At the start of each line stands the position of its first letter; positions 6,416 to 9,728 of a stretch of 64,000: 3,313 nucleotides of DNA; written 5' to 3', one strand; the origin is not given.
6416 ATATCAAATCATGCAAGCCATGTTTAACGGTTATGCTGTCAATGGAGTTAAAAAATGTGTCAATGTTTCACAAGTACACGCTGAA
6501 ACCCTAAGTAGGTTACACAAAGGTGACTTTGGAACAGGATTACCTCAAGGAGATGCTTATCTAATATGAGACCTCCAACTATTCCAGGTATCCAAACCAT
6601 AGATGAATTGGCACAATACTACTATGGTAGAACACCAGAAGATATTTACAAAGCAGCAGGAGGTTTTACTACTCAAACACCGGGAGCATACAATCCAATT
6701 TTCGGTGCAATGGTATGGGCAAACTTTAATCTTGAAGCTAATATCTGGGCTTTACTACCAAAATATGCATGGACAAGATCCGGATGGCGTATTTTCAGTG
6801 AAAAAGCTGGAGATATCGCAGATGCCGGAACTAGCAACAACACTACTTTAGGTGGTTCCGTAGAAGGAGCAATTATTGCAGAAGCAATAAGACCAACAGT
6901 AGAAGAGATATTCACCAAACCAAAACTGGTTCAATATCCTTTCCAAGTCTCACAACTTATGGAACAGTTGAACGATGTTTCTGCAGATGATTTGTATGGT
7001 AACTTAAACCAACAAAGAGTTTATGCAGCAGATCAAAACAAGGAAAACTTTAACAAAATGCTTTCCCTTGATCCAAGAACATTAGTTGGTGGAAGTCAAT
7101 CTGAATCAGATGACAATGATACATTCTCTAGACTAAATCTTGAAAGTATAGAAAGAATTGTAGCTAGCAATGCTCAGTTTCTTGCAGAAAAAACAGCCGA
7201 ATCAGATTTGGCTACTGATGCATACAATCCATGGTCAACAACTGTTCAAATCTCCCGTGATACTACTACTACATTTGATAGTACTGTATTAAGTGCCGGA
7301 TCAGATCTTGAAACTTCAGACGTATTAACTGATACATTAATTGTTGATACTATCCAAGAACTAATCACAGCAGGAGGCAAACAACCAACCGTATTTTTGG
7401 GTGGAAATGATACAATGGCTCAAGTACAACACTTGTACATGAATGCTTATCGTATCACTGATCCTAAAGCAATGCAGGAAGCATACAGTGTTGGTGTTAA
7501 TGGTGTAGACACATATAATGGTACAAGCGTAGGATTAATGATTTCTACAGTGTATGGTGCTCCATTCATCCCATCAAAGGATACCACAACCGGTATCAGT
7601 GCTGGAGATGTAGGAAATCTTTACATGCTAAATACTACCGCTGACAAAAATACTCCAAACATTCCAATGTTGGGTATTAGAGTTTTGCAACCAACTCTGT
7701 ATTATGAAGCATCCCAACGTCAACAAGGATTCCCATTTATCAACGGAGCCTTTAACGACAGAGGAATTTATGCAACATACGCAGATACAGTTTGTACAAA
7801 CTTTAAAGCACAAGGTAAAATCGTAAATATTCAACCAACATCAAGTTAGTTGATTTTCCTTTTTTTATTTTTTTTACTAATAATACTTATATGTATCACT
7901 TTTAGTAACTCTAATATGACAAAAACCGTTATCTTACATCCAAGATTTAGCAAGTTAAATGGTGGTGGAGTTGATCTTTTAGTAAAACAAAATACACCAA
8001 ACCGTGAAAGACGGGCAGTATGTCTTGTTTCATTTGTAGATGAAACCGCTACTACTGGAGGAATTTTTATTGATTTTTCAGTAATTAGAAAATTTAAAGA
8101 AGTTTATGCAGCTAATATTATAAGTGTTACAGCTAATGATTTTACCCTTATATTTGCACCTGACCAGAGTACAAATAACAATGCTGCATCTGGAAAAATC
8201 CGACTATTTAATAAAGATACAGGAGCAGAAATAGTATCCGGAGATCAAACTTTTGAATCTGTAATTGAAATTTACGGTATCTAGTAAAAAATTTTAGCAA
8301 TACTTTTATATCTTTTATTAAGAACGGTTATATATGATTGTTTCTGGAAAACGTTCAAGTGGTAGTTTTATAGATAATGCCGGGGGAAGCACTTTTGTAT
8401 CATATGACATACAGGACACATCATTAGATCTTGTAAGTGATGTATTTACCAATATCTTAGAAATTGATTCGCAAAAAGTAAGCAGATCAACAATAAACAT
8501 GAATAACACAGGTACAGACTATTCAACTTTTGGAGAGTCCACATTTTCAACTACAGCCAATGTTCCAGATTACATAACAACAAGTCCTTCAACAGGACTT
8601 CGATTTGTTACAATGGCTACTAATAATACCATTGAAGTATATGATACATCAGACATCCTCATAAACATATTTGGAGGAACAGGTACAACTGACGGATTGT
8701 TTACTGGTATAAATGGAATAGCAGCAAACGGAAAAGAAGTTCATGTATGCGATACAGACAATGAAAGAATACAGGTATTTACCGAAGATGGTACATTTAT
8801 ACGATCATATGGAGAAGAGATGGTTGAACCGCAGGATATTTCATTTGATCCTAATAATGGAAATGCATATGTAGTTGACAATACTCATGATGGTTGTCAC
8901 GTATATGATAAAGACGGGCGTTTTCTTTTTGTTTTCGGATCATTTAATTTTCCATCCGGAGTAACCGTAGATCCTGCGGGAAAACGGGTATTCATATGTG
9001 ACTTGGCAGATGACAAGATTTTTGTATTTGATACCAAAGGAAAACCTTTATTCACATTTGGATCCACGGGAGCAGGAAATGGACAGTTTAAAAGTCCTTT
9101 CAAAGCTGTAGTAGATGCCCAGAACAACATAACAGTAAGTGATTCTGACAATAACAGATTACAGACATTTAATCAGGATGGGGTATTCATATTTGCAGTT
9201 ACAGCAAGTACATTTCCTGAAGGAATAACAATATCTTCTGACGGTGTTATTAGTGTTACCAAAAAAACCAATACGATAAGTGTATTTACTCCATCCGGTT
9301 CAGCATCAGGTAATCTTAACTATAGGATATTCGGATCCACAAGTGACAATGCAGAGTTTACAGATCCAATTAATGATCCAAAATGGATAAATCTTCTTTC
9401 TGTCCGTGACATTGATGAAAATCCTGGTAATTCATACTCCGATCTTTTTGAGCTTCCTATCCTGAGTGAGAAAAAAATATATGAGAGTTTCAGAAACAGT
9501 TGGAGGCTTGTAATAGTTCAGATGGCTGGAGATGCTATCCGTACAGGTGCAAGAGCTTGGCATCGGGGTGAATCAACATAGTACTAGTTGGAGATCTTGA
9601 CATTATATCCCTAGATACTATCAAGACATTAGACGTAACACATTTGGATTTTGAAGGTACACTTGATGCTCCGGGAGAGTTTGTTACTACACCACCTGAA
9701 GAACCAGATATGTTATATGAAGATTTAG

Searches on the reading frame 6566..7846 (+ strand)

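Call 55: search_protein_families(library=pfam, max_evalue=0.001, proteins=[window:6566-7846:+])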
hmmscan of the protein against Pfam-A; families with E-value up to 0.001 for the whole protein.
window:6566-7846:+ (427 aa): 0 families

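Call 83: search_protein_families(library=phrogs, max_evalue=0.001, proteins=[window:6566-7846:+])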
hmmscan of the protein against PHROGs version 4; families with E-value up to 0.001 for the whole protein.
window:6566-7846:+ (427 aa): 1 family
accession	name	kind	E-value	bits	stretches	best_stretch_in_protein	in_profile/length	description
phrog_24667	-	head and packaging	9.3e-25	88.7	1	9-421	75-455/457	major head protein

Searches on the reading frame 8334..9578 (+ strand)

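Call 24: search_protein_families(library=pfam, max_evalue=0.001, proteins=[window:8334-9578:+])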
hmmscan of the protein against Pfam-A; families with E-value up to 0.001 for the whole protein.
window:8334-9578:+ (415 aa): 4 families
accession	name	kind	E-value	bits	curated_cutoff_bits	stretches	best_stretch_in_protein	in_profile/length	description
PF01436.27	NHL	-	2.3e-13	49.9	20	0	123-149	1-28/28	NHL repeat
PF17170.10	DUF5128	-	4e-13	49.7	22.9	1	215-285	52-124/321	6-bladed beta-propeller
PF01731.26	Arylesterase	-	2e-06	28.3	21.3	1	187-234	36-83/86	Arylesterase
PF08450.18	SGL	-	0.00049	20.2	26.3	0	128-289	54-220/246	SMP-30/Gluconolactonase/LRE-like region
